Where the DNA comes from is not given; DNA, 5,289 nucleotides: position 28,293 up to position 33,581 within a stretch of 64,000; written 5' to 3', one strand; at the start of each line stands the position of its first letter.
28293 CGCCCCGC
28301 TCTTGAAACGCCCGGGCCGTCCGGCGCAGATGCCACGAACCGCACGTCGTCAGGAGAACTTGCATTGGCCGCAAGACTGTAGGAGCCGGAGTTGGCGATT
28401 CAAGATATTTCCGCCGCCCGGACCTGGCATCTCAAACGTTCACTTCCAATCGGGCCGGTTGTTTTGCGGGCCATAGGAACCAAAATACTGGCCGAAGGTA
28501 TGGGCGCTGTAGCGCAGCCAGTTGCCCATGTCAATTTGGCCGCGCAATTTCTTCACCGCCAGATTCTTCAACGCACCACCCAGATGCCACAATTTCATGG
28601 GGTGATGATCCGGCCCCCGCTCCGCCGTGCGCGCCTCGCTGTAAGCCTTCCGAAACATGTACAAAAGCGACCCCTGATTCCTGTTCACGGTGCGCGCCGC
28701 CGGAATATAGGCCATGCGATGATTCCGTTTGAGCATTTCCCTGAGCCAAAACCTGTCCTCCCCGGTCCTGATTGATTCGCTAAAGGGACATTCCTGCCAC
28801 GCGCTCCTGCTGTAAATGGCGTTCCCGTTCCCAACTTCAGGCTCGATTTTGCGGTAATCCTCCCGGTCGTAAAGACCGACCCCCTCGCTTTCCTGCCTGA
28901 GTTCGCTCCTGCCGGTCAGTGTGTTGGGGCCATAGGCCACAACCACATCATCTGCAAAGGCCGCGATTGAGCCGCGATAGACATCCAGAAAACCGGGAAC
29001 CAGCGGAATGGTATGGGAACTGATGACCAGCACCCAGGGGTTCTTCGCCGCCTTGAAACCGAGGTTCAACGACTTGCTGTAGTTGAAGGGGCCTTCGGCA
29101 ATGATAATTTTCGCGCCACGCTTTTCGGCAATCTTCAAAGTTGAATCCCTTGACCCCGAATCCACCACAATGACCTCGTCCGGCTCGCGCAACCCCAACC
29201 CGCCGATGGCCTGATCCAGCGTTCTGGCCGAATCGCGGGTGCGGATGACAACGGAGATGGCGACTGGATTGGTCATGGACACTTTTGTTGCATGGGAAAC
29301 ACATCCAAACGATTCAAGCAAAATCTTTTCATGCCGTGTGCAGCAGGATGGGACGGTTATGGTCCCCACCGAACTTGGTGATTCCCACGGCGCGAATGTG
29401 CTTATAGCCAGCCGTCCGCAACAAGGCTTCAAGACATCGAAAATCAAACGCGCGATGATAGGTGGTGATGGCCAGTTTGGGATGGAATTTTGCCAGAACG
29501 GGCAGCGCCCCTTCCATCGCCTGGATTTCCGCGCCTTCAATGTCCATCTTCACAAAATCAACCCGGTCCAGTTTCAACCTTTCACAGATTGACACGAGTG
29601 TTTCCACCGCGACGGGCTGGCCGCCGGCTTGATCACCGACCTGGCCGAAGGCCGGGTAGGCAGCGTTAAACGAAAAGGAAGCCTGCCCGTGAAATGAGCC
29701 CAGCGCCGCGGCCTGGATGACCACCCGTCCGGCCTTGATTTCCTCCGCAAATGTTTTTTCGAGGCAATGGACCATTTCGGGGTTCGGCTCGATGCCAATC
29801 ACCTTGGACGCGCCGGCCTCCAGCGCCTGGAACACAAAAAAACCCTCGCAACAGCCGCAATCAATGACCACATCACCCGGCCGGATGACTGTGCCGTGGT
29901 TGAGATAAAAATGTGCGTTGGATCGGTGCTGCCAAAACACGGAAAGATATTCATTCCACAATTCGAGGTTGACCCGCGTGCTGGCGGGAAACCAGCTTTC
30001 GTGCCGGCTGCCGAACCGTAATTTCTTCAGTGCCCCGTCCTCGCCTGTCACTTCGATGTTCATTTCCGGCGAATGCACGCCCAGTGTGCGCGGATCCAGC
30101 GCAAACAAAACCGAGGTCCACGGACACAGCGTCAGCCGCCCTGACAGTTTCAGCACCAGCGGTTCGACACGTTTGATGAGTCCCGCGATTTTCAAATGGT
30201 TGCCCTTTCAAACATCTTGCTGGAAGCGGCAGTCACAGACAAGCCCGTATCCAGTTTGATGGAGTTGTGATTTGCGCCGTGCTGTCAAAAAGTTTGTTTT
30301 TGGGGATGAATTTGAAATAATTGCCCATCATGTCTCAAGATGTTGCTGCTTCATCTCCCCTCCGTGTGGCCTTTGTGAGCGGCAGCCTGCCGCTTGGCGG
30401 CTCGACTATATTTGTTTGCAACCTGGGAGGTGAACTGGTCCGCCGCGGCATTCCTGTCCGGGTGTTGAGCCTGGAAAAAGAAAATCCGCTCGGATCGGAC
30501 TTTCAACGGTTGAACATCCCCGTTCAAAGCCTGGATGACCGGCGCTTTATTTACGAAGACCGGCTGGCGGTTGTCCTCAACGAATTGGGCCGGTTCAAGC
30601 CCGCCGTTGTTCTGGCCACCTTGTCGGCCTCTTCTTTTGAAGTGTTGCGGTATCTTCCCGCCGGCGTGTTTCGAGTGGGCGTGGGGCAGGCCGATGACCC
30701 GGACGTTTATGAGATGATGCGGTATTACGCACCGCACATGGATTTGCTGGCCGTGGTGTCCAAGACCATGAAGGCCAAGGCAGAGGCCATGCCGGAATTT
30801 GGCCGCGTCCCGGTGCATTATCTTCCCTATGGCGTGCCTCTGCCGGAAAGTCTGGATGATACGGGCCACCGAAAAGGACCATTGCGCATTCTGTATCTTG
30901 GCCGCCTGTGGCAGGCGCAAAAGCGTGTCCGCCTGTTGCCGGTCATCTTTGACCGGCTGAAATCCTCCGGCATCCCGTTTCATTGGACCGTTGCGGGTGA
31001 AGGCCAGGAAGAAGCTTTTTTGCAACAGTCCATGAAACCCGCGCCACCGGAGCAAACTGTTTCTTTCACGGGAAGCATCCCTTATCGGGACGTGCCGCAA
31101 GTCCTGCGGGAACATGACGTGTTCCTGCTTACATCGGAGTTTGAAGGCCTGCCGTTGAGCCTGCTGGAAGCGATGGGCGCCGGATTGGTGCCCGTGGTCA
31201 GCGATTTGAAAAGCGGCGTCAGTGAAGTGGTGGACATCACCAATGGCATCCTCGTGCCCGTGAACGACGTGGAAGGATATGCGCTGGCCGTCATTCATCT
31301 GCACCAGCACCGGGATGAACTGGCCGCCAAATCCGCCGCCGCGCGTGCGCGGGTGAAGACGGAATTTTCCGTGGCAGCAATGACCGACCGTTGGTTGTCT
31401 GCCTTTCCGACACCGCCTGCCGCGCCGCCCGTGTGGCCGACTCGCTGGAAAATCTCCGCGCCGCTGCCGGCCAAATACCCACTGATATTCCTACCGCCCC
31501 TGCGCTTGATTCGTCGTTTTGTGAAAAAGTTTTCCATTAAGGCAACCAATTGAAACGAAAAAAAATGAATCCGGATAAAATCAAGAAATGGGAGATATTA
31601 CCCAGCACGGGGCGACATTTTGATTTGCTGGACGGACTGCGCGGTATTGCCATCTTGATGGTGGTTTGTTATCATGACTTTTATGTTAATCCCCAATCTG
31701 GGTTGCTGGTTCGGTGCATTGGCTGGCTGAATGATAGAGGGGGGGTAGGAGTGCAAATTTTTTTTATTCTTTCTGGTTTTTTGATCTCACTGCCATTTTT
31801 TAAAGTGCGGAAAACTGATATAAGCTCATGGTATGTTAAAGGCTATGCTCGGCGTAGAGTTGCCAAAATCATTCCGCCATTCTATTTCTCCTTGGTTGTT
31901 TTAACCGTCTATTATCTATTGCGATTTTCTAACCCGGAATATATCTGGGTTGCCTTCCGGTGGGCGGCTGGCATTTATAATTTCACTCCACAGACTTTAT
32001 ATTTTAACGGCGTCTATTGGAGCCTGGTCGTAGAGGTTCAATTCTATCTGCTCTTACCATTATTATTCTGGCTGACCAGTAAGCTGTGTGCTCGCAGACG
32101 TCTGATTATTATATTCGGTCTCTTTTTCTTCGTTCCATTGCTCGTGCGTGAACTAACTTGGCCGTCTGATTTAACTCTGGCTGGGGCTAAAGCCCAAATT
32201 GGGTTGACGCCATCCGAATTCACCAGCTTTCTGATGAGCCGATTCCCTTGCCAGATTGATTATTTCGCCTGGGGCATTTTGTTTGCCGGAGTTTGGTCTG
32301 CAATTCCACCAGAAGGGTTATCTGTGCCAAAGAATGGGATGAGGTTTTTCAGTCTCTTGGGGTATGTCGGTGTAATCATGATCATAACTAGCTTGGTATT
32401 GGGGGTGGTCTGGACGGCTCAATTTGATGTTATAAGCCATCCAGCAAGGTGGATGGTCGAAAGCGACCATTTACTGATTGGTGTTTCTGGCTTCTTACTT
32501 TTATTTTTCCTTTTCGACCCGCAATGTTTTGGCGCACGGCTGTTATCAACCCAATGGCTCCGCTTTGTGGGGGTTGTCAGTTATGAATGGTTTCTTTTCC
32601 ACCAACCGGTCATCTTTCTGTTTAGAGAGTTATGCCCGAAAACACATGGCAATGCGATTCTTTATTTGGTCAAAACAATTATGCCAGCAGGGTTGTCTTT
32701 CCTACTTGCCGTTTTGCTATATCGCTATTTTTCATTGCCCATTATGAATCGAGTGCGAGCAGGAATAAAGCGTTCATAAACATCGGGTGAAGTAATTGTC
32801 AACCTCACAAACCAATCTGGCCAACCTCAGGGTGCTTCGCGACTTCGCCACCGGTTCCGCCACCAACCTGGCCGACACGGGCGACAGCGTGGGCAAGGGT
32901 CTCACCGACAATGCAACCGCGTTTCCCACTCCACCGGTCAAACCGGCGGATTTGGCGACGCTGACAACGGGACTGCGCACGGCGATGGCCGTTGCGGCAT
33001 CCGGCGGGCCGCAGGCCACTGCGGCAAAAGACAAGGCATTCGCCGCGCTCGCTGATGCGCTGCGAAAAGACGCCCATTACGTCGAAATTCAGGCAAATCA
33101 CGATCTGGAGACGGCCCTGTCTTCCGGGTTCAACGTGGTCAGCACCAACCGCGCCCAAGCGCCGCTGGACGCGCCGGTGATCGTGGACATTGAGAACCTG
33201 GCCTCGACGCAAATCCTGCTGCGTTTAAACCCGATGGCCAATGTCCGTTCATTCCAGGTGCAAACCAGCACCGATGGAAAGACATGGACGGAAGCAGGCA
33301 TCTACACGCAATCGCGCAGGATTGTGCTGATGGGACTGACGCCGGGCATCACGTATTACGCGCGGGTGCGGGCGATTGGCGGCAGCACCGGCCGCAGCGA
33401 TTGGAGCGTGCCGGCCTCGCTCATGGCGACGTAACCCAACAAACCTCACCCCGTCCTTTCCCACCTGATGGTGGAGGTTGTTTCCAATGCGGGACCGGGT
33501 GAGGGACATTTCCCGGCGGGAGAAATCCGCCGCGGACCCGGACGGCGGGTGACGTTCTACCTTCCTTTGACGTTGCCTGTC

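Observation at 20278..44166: Two full-length paralogous ~633-aa polytopic proteins bracket a 24-kb glycan locus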

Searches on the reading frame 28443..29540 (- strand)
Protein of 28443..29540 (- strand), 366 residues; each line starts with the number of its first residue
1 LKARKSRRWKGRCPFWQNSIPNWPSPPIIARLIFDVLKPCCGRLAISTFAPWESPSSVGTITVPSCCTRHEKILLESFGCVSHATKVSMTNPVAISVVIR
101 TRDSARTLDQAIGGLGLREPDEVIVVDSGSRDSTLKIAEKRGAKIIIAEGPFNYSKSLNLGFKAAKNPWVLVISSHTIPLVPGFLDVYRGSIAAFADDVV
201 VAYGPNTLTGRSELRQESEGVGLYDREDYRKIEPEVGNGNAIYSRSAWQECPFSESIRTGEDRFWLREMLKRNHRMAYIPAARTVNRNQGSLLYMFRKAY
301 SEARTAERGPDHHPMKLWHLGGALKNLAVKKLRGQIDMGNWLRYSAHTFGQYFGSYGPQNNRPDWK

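Call 8: search_protein_families(library=pfam, proteins=[window:28443-29540:-], max_evalue=0.01)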
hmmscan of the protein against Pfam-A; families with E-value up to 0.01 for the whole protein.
window:28443-29540:- (366 aa): 2 families
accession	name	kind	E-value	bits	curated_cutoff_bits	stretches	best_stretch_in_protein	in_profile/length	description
PF00535.33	Glycos_transf_2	-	3.5e-11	43.8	23.3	1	96-180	1-92/168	Glycosyl transferase family 2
PF13641.12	Glyco_tranf_2_3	-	9.2e-05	23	27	1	96-287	4-212/230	Glycosyltransferase like family 2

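Call 49: search_protein_families(library=ncbifam, proteins=[window:28443-29540:-], max_evalue=0.01)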
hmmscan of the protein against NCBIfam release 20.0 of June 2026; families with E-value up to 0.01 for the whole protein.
window:28443-29540:- (366 aa): 6 families
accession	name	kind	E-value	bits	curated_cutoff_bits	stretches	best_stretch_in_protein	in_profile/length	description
TIGR03965.1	mycofact_glyco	equivalog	3.8e-10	39.2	280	1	81-313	62-311/467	mycofactocin biosynthesis glycosyltransferase MftF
TIGR04283.1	glyco_like_mftF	equivalog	1e-08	35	182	1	95-177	1-83/221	TIGR04283 family arsenosugar biosynthesis glycosyltransferase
NF010496.0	PRK13915.1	equivalog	9e-08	31.5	262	1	90-149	28-92/307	glucosyl-3-phosphoglycerate synthase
TIGR04182.1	glyco_TIGR04182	equivalog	1.7e-06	27.6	325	1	95-174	2-80/293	S-layer glycoprotein N-glycosyltransferase AglJ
NF041391.1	DPhHxTase_Halo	equivalog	0.00057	18.9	375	1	121-190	25-95/213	dolichyl-phosphate hexose transferase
NF041875.1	EPS_EpsD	equivalog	0.0016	17.9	370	1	95-187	1-99/325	exopolysaccharide biosynthesis glycosyltransferase EpsD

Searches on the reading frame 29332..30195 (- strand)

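Call 8: search_protein_families(library=pfam, proteins=[window:29332-30195:-], max_evalue=0.01)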
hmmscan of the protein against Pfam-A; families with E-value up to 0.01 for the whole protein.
window:29332-30195:- (288 aa): 6 families
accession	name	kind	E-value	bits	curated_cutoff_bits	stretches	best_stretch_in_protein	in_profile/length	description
PF05050.19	Methyltransf_21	-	1.5e-16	61.4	22.7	1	112-265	1-172/173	Methyltransferase FkbM domain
PF13847.12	Methyltransf_31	-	3.7e-06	27.1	27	1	105-143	2-42/145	Methyltransferase domain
PF13649.12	Methyltransf_25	-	2.1e-05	25.6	27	1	110-162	1-52/97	Methyltransferase domain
PF08003.17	Methyltransf_9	-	7.9e-05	22.2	23.8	1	107-146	116-155/315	Protein of unknown function (DUF1698)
PF08241.18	Methyltransf_11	-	0.00095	20.2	21.2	1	112-158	2-44/95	Methyltransferase domain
PF01728.25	FtsJ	-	0.0062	16.9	24.1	0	101-140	16-56/181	FtsJ-like methyltransferase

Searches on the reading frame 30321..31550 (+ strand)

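Call 8: search_protein_families(library=pfam, proteins=[window:30321-31550:+], max_evalue=0.01)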
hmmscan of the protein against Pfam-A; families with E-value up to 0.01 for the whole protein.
window:30321-31550:+ (410 aa): 6 families
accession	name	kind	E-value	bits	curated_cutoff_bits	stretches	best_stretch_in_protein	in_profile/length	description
PF13692.12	Glyco_trans_1_4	-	1.3e-25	90.7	27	1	189-329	3-141/142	Glycosyl transferases group 1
PF00534.26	Glycos_transf_1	-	9.4e-25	87.6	26.4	1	179-337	7-165/172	Glycosyl transferases group 1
PF13524.12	Glyco_trans_1_2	-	7.5e-08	32.9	25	1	221-359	16-143/144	Glycosyl transferase-like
PF20706.3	GT4-conflict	-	2.5e-06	27.2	26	1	149-312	156-324/385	Family 4 Glycosyltransferase in conflict systems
PF13579.12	Glyco_trans_4_4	-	8.1e-05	23.5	29.7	0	26-171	1-158/158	Glycosyl transferase 4-like domain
PF13439.12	Glyco_transf_4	-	0.00043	20.8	28.5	1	26-172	2-166/170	Glycosyltransferase Family 4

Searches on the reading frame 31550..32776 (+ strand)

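Call 8: search_protein_families(library=pfam, proteins=[window:31550-32776:+], max_evalue=0.01)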
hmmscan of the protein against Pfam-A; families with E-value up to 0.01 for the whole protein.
window:31550-32776:+ (409 aa): 1 family
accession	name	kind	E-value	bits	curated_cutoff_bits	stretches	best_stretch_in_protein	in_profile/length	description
PF01757.29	Acyl_transf_3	-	4e-28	98.9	31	1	27-391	4-325/326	Acyltransferase domain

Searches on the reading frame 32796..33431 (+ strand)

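Call 8: search_protein_families(library=pfam, proteins=[window:32796-33431:+], max_evalue=0.01)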
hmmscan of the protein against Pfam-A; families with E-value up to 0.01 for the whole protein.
window:32796-33431:+ (212 aa): 1 family
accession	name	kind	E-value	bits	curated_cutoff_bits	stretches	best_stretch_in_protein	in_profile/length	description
PF00041.27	fn3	-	2.7e-05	24.7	25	1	126-207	2-81/84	Fibronectin type III domain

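Call 49: search_protein_families(library=ncbifam, proteins=[window:32796-33431:+], max_evalue=0.01)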
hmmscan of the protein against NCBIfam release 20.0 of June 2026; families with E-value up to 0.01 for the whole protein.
window:32796-33431:+ (212 aa): 0 families
